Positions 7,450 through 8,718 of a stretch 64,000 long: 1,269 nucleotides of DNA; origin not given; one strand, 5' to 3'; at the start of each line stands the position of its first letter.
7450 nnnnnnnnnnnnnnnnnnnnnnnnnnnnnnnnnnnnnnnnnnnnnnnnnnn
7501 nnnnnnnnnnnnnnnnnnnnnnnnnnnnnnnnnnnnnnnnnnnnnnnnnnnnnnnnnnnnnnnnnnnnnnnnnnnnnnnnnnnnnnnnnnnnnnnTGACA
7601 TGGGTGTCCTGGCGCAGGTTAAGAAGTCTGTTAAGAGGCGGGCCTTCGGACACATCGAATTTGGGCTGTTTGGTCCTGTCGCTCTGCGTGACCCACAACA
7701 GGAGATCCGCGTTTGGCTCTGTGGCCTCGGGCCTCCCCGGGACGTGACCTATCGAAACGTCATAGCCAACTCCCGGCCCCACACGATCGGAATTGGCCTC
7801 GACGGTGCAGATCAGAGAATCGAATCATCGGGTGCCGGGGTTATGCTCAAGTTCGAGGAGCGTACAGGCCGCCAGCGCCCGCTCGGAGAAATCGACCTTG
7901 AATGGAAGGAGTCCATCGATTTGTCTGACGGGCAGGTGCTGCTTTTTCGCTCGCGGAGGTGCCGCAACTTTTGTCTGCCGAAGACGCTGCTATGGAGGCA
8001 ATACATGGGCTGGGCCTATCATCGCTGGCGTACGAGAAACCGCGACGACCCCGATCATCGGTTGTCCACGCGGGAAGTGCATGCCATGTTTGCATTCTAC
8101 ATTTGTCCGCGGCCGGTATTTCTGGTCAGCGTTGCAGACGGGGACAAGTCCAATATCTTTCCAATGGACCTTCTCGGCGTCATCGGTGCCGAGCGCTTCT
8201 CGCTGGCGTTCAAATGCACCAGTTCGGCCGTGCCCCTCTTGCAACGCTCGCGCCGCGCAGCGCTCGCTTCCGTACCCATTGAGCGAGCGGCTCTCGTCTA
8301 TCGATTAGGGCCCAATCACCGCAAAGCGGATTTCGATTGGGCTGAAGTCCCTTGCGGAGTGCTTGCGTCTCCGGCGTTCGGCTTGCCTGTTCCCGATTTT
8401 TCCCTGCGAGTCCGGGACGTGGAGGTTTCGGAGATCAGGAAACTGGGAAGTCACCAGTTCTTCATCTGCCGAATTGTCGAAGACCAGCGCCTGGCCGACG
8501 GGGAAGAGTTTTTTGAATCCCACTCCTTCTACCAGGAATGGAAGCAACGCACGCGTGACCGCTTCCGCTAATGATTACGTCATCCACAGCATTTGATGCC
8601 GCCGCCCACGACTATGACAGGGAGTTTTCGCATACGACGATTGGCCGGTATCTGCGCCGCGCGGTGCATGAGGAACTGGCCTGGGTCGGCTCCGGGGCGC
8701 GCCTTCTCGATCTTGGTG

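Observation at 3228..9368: Translationally coupled six-gene operon built around a radical-SAM(B12)-methyltransferase tridomain fusion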

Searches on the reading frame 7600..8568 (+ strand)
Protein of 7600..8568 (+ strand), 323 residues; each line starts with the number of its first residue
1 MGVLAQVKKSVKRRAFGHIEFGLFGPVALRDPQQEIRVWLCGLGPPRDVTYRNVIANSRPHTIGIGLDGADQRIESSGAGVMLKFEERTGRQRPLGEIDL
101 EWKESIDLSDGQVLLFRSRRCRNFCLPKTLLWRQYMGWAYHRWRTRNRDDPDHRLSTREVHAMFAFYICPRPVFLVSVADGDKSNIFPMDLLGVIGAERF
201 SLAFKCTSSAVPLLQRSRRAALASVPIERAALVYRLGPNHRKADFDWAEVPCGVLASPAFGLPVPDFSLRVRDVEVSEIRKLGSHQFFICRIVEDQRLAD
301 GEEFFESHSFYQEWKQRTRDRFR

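Call 4: search_protein_families(library=pfam, proteins=[window:7600-8568:+], max_evalue=0.1)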
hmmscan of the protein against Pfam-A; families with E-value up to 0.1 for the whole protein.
window:7600-8568:+ (323 aa): 1 family
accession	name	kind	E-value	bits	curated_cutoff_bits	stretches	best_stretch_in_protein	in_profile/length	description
PF01613.24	Flavin_Reduct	-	6.1e-05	23.6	27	1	169-294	4-130/153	Flavin reductase like domain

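Call 5: search_protein_families(library=ncbifam, proteins=[window:7600-8568:+], max_evalue=0.1)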
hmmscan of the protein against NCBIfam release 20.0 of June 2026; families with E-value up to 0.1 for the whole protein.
window:7600-8568:+ (323 aa): 0 families

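Call 26: search_solved_structures(query=window:7600-8568:+, max_evalue=1)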
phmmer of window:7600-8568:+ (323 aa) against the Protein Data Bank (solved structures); distinct sequences matched with E-value up to 1: 2.
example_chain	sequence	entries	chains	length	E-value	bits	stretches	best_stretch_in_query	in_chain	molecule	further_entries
1usc_A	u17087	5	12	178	0.25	13.7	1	212-294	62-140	PUTATIVE STYRENE MONOOXYGENASE SMALL COMPONENT | FLAVOREDOXIN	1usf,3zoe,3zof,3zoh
2r0x_A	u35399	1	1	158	0.53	12.6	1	261-295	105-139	Possible flavin reductase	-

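Call 43: find_homologous_proteins(query=window:7600-8568:+)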
Query window:7600-8568:+ (323 aa): 282 proteins with E <= 0.001 among 4570 candidates; the best 120 are listed.
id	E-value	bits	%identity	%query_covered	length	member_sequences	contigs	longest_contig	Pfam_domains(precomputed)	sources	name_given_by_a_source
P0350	8.6e-221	750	100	100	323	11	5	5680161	-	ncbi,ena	-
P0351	9.9e-194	661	89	99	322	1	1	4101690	PF01613.25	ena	-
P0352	3.1e-141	488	68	99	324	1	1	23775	-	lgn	-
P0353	9.2e-135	467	68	99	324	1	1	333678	-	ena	-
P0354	2.2e-134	466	63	99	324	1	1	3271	-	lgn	-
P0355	6.7e-134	464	63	99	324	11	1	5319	PF01613.25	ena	-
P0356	2.0e-131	456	64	98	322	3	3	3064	PF01613.25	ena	-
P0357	7.5e-131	454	63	99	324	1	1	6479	PF01613.25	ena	-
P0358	1.5e-124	434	66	89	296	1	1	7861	PF01613.25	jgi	jgi:flavin reductase (DIM6/NTAB) family NADH-FMN oxidoreductase RutF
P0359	2.9e-114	400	94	58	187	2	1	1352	PF01613.25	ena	-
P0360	1.3e-102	361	53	98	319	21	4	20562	PF01613.25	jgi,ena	jgi:flavin reductase (DIM6/NTAB) family NADH-FMN oxidoreductase RutF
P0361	2.0e-101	358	51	98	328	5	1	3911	PF01613.25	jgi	jgi:flavin reductase (DIM6/NTAB) family NADH-FMN oxidoreductase RutF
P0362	9.6e-100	352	51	98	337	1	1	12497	PF01613.25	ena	-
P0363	1.8e-99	351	51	99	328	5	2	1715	PF01613.25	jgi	jgi:flavin reductase (DIM6/NTAB) family NADH-FMN oxidoreductase RutF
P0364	1.1e-98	349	49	96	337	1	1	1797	-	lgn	-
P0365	3.1e-98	347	47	97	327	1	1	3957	PF01613.25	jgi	jgi:flavin reductase (DIM6/NTAB) family NADH-FMN oxidoreductase RutF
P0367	5.9e-98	346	49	98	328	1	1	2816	PF01613.25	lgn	-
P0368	7.4e-98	346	51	98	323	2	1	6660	PF01613.25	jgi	jgi:flavin reductase (DIM6/NTAB) family NADH-FMN oxidoreductase RutF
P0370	2.4e-97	344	49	98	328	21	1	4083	PF01613.25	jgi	jgi:flavin reductase (DIM6/NTAB) family NADH-FMN oxidoreductase RutF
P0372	7.1e-97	343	50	98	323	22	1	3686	PF01613.25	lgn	-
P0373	1.7e-96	341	49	98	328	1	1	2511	PF01613.25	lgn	-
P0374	1.9e-96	341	49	98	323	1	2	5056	PF01613.25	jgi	jgi:flavin reductase (DIM6/NTAB) family NADH-FMN oxidoreductase RutF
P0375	4.3e-96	340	47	98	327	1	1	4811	PF01613.25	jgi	jgi:flavin reductase (DIM6/NTAB) family NADH-FMN oxidoreductase RutF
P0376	1.6e-95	338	49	98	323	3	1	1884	PF01613.25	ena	-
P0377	2.2e-95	338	48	97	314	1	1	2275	PF01613.25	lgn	-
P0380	1.1e-94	335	48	98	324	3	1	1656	PF01613.25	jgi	jgi:flavin reductase (DIM6/NTAB) family NADH-FMN oxidoreductase RutF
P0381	2.3e-94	334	47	98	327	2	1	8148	PF01613.25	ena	-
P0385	3.0e-93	331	48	98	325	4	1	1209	PF01613.25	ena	-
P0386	5.6e-93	330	49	97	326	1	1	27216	PF01613.25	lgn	-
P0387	7.9e-93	329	46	98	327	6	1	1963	PF01613.25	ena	-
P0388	1.5e-92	328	48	98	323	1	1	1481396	PF01613.25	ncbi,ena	-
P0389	1.8e-92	328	49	98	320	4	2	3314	PF01613.25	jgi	jgi:flavin reductase (DIM6/NTAB) family NADH-FMN oxidoreductase RutF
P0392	2.6e-91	324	49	96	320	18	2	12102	PF01613.25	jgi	jgi:flavin reductase (DIM6/NTAB) family NADH-FMN oxidoreductase RutF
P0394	1.0e-90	322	50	95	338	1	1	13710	PF01613.25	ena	-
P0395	1.1e-90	322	51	90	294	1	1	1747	PF01613.25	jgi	jgi:flavin reductase (DIM6/NTAB) family NADH-FMN oxidoreductase RutF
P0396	1.8e-90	322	46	98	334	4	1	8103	PF01613.25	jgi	jgi:flavin reductase (DIM6/NTAB) family NADH-FMN oxidoreductase RutF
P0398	2.2e-90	321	48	96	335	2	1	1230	PF01613.25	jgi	-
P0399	2.4e-90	321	47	98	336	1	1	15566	PF01613.25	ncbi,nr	ncbi:MAG: hypothetical protein J2P13_01555 [Acidobacteria bacterium]|nr:hypothetical protein [Acidob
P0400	3.8e-90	320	48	94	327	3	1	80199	PF01613.25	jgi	jgi:flavin reductase (DIM6/NTAB) family NADH-FMN oxidoreductase RutF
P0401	4.9e-90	320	45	99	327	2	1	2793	PF01613.25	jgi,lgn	-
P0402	8.1e-90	319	45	98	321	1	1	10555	PF01613.25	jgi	jgi:flavin reductase (DIM6/NTAB) family NADH-FMN oxidoreductase RutF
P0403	1.1e-89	319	50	92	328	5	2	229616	PF01613.25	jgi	jgi:flavin reductase (DIM6/NTAB) family NADH-FMN oxidoreductase RutF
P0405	1.4e-89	319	47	96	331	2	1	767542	PF01613.25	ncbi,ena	-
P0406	1.6e-89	318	47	98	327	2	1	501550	PF01613.25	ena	-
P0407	1.6e-89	318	49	98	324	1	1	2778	PF01613.25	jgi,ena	-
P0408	4.1e-89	317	47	99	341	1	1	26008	PF01613.25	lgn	-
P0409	5.6e-89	317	48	97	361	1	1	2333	PF01613.25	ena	-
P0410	6.6e-89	316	45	98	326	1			PF01613.25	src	-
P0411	7.6e-89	316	48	98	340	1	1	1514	PF01613.25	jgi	jgi:flavin reductase (DIM6/NTAB) family NADH-FMN oxidoreductase RutF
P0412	8.1e-89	316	47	98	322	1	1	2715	PF01613.25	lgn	-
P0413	9.2e-89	316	48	98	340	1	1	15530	PF01613.25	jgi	jgi:flavin reductase (DIM6/NTAB) family NADH-FMN oxidoreductase RutF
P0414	1.1e-88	316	48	98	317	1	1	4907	PF01613.25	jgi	jgi:flavin reductase (DIM6/NTAB) family NADH-FMN oxidoreductase RutF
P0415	2.9e-88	314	47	98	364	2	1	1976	PF01613.25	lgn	-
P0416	5.4e-88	313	47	99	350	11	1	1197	PF01613.25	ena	-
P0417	8.8e-88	313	47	95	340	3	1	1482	PF01613.25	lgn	-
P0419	1.3e-87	312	47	98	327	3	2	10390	PF01613.25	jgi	jgi:flavin reductase (DIM6/NTAB) family NADH-FMN oxidoreductase RutF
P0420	1.4e-87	312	47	98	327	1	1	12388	PF01613.25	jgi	jgi:flavin reductase (DIM6/NTAB) family NADH-FMN oxidoreductase RutF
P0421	1.7e-87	312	49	92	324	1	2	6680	PF01613.25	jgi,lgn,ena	-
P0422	1.0e-86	309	46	99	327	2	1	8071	PF01613.25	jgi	jgi:flavin reductase (DIM6/NTAB) family NADH-FMN oxidoreductase RutF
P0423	1.4e-86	309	46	95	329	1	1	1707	PF01613.25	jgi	jgi:flavin reductase (DIM6/NTAB) family NADH-FMN oxidoreductase RutF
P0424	1.5e-86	309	47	97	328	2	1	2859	PF01613.25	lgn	-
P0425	1.6e-86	309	45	98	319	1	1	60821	PF01613.25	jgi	jgi:flavin reductase (DIM6/NTAB) family NADH-FMN oxidoreductase RutF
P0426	2.4e-86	308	49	85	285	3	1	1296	PF01613.25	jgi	jgi:flavin reductase (DIM6/NTAB) family NADH-FMN oxidoreductase RutF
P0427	5.6e-86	307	44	98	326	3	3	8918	PF01613.25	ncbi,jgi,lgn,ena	-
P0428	5.9e-86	307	46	94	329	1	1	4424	PF01613.25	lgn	-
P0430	1.4e-85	305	45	99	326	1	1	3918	PF01613.25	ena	-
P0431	1.8e-85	305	45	99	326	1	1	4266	PF01613.25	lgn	-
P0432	6.0e-85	303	45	98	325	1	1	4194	PF01613.25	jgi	jgi:flavin reductase (DIM6/NTAB) family NADH-FMN oxidoreductase RutF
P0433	6.2e-85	303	43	98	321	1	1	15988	PF01613.25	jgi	jgi:flavin reductase (DIM6/NTAB) family NADH-FMN oxidoreductase RutF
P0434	7.3e-85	303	45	97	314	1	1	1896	PF01613.25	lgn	-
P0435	9.1e-85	303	47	95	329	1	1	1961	PF01613.25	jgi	jgi:flavin reductase (DIM6/NTAB) family NADH-FMN oxidoreductase RutF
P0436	2.0e-84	302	49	95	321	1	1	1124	PF01613.25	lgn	-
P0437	2.0e-84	302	47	98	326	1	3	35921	PF01613.25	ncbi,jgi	jgi:flavin reductase (DIM6/NTAB) family NADH-FMN oxidoreductase RutF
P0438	2.3e-84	301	44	97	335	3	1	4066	PF01613.25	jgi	jgi:flavin reductase (DIM6/NTAB) family NADH-FMN oxidoreductase RutF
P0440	1.6e-83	299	46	97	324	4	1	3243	PF01613.25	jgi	jgi:flavin reductase (DIM6/NTAB) family NADH-FMN oxidoreductase RutF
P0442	3.6e-83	298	46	99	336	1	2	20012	PF01613.25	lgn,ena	-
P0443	4.2e-83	297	48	89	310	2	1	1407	PF01613.25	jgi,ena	jgi:flavin reductase (DIM6/NTAB) family NADH-FMN oxidoreductase RutF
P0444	4.3e-83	297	45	100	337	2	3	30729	PF01613.25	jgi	jgi:flavin reductase (DIM6/NTAB) family NADH-FMN oxidoreductase RutF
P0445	4.6e-83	297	46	95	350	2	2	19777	PF01613.25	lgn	-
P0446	5.2e-83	297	45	94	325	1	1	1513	PF01613.25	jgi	jgi:flavin reductase (DIM6/NTAB) family NADH-FMN oxidoreductase RutF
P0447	6.1e-83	297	47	96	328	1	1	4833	PF01613.25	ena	-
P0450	3.5e-82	294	44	99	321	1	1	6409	PF01613.25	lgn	-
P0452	5.0e-82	294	45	92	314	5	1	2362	PF01613.25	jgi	jgi:flavin reductase (DIM6/NTAB) family NADH-FMN oxidoreductase RutF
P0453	5.3e-82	294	44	99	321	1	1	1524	PF01613.25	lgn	-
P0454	6.0e-82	294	44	95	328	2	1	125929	PF01613.25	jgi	jgi:flavin reductase (DIM6/NTAB) family NADH-FMN oxidoreductase RutF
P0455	1.1e-81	293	44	98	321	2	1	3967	PF01613.25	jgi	jgi:flavin reductase (DIM6/NTAB) family NADH-FMN oxidoreductase RutF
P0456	1.3e-81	292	44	95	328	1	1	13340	PF01613.25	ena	-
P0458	1.9e-81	292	44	95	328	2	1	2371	PF01613.25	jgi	jgi:flavin reductase (DIM6/NTAB) family NADH-FMN oxidoreductase RutF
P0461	8.4e-81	290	45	92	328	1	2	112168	PF01613.25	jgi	jgi:flavin reductase (DIM6/NTAB) family NADH-FMN oxidoreductase RutF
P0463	1.1e-80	289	42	98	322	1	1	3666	PF01613.25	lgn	-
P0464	1.7e-80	289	51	82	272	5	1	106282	PF01613.25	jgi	jgi:flavin reductase (DIM6/NTAB) family NADH-FMN oxidoreductase RutF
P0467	3.2e-80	288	46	95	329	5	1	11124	PF01613.25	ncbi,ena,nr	ncbi:MAG TPA: flavin reductase [Terriglobales bacterium]|nr:flavin reductase [Terriglobales bacteriu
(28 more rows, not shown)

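Call 44: find_encoding_contigs(protein=P0388, flank=10000, max_places=1)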
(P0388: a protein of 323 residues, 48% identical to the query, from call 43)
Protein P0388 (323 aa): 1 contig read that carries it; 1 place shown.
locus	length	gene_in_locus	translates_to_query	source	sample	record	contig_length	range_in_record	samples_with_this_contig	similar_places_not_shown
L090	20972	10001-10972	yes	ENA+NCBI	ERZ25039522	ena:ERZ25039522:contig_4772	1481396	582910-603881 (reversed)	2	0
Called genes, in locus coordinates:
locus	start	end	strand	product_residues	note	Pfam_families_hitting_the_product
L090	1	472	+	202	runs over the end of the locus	PF11645:PDDEXK_5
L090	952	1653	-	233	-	PF00005:ABC_tran, PF02463:SMC_N, PF13304:AAA_21 (faint)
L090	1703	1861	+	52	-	-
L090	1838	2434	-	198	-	PF00072:Response_reg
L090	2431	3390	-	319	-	PF02567:PhzC-PhzF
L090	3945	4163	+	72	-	-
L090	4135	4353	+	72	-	-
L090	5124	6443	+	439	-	PF09594:GT87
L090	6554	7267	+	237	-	PF07676:PD40 (faint), PF26549:Tricorn_N (weak)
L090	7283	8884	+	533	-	-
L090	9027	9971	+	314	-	PF01497:Peripla_BP_2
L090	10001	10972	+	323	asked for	PF01613:Flavin_Reduct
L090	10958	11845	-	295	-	PF01209:Ubie_methyltran, PF13489:Methyltransf_23, PF01728:FtsJ (faint), PF13847:Methyltransf_31, PF08241:Methyltransf_11, PF08242:Methyltransf_12, PF13649:Methyltransf_25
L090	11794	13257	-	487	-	PF02310:B12-binding, PF04055:Radical_SAM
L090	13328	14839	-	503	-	PF02310:B12-binding, PF04055:Radical_SAM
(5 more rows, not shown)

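Call 45: find_encoding_contigs(protein=P0405, flank=10000, max_places=1)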
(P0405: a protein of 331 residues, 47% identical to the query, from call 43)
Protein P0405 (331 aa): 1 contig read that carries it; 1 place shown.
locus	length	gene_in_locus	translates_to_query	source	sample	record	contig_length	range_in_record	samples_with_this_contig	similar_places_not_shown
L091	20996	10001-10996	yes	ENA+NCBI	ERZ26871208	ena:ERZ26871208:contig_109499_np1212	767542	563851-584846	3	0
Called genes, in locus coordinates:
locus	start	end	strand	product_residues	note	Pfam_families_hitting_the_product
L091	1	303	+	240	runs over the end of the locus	PF14686:fn3_3, PF13620:CarboxypepD_reg, PF13715:CarbopepD_reg_2 (weak)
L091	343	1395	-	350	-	PF13353:Fer4_12 (faint), PF04055:Radical_SAM, PF13186:SPASM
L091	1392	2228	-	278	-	PF01209:Ubie_methyltran (weak), PF05724:TPMT (faint), PF13489:Methyltransf_23, PF08241:Methyltransf_11, PF08242:Methyltransf_12, PF13649:Methyltransf_25, PF13847:Methyltransf_31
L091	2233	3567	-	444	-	PF02310:B12-binding, PF04055:Radical_SAM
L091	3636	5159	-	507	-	PF02310:B12-binding, PF04055:Radical_SAM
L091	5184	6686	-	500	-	PF02310:B12-binding, PF04055:Radical_SAM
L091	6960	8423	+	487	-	PF02310:B12-binding, PF04055:Radical_SAM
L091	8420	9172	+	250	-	PF13489:Methyltransf_23, PF01209:Ubie_methyltran, PF08003:Methyltransf_9 (weak), PF13847:Methyltransf_31, PF08241:Methyltransf_11, PF08242:Methyltransf_12, PF13649:Methyltransf_25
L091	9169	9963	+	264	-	PF13489:Methyltransf_23, PF13847:Methyltransf_31, PF08241:Methyltransf_11, PF08242:Methyltransf_12, PF13649:Methyltransf_25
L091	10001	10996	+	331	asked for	PF01613:Flavin_Reduct (weak)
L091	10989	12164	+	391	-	PF13439:Glyco_transf_4, PF13579:Glyco_trans_4_4 (weak), PF00534:Glycos_transf_1, PF13692:Glyco_trans_1_4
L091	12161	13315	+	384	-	PF13439:Glyco_transf_4, PF13579:Glyco_trans_4_4, PF00534:Glycos_transf_1, PF13692:Glyco_trans_1_4, PF13524:Glyco_trans_1_2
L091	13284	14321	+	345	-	PF00685:Sulfotransfer_1, PF13469:Sulfotransfer_3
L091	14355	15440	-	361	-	PF01757:Acyl_transf_3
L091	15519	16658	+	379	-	PF07475:Hpr_kinase_C (weak)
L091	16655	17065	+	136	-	-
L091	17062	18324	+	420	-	PF14907:NTP_transf_5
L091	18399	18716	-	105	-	-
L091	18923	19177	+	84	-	PF01609:DDE_Tnp_1 (faint)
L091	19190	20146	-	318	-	PF02826:2-Hacid_dh_C, PF00670:AdoHcyase_NAD (weak)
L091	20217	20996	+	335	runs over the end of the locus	PF02055:Glyco_hydro_30, PF02057:Glyco_hydro_59 (weak)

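Call 57: predict_structure(alignment_id=A4)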
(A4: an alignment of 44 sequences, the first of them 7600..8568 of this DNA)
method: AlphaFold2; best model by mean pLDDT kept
length: 323 residues; sequences in the alignment: 44
mean_pLDDT: 86.2   pTM: 0.83
mean pLDDT of the five models: 86.2, 86.0, 85.9, 85.6, 85.0
residues with pLDDT >= 90: 185; 70-90: 97; 50-70: 38; < 50: 3
segments of 3 or more residues with pLDDT < 50: none
pLDDT, mean of each block of 10 residues (from residue 1): 66 60 77 84 91 92 89 73 91 92 91 93 81 73 64 69 90 95 94 93 93 96 96 91 89 95 96 97 95 96 88 75 56
secondary structure, 60 per line:
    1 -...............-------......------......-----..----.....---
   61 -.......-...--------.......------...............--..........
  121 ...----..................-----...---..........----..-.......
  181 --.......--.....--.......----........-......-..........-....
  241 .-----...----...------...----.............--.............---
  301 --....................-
elements in order: H2-16 E24-29 E36-41 E53-57 E62-68 E81-87 E94-108 E111-123 H128-145 H157-166 E174-180 E183-189 E192-196 E199-205 H210-217 E219-224 H227-235 H237-241 E254-256 E263-265 E270-282 E285-297 E303-308 H309-322

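Call 78: search_protein_families(library=ncbifam, proteins=[L091:15519-16658:+, L091:16655-17065:+, L091:17062-18324:+, L091:343-1395:-], max_evalue=0.001)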
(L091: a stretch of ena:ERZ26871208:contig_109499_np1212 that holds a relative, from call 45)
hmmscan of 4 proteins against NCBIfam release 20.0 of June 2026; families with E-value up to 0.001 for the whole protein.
L091:15519-16658:+ (379 aa): 4 families
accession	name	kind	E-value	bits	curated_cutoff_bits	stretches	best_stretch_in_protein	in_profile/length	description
TIGR04355.1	HprK_rel_B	hypoth_equivalog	8.1e-09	35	200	1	187-266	146-225/351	HprK-related kinase B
TIGR04352.1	HprK_rel_A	equivalog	2.1e-08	33.6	200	1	188-242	99-153/280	HprK-related kinase A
TIGR00679.1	hpr-ser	equivalog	7.8e-07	28.6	240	1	188-236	134-183/300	HPr(Ser) kinase/phosphatase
NF003883.0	PRK05428.2-1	equivalog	0.00019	20.9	252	1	189-234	19-64/189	HPr kinase/phosphorylase-related protein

L091:16655-17065:+ (136 aa): 0 families

L091:17062-18324:+ (420 aa): 0 families

L091:343-1395:- (350 aa): 62 families (the best 25 are shown)
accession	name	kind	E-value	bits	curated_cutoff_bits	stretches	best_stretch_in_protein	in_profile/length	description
TIGR03961.1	rSAM_PTO1314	hypoth_equivalog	2.9e-21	76.1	306.05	1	26-221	18-205/332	PTO1314 family radical SAM protein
TIGR04317.1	W_rSAM_matur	equivalog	3.2e-21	75.8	380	1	32-198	6-180/349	tungsten cofactor oxidoreductase radical SAM maturase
TIGR04546.1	rSAM_ahbC_deAc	equivalog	6.5e-18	64.7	650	1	28-194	37-205/390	12,18-didecarboxysiroheme deacetylase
TIGR04051.1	rSAM_NirJ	equivalog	1.5e-17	63.7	515.45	1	30-193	2-167/354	heme d1 biosynthesis radical SAM protein NirJ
TIGR04054.1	rSAM_NirJ1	equivalog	3.3e-17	62.2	650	1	27-184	33-192/387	putative heme d1 biosynthesis radical SAM protein NirJ1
TIGR04545.1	rSAM_ahbD_hemeb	equivalog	2.2e-16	60.3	500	1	39-196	9-169/339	heme b synthase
TIGR02666.1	moaA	equivalog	6e-16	58.3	284.05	1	38-201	18-194/336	GTP 3',8-cyclase MoaA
NF045574.1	sacti_mat_StsB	exception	1.1e-15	57.4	625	1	26-202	92-269/466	StsB family radical SAM/SPASM domain sactipeptide maturase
TIGR04466.1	rSAM_BlsE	equivalog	1.8e-15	57.2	400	1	38-169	11-144/327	cytosylglucuronate decarboxylase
TIGR04251.1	SCM_rSAM_ScmF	equivalog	1.5e-14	54.2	400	1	39-203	13-183/353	SynChlorMet cassette radical SAM/SPASM protein ScmF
NF033640.1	N_Twi_rSAM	subfamily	2.6e-14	53.2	170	1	31-264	112-356/398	twitch domain-containing radical SAM protein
TIGR04055.1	rSAM_NirJ2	equivalog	4.7e-14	52.6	500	1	37-324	7-280/326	putative heme d1 biosynthesis radical SAM protein NirJ2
TIGR04303.1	GeoRSP_rSAM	equivalog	4.9e-14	52.6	400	1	35-199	10-174/325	GeoRSP system radical SAM/SPASM protein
TIGR04250.1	SCM_rSAM_ScmE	equivalog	1e-13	50.9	400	1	37-340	10-317/358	SynChlorMet cassette radical SAM/SPASM protein ScmE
TIGR02668.1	moaA_archaeal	equivalog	4.4e-13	48.9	325.25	1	37-161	17-145/303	GTP 3',8-cyclase MoaA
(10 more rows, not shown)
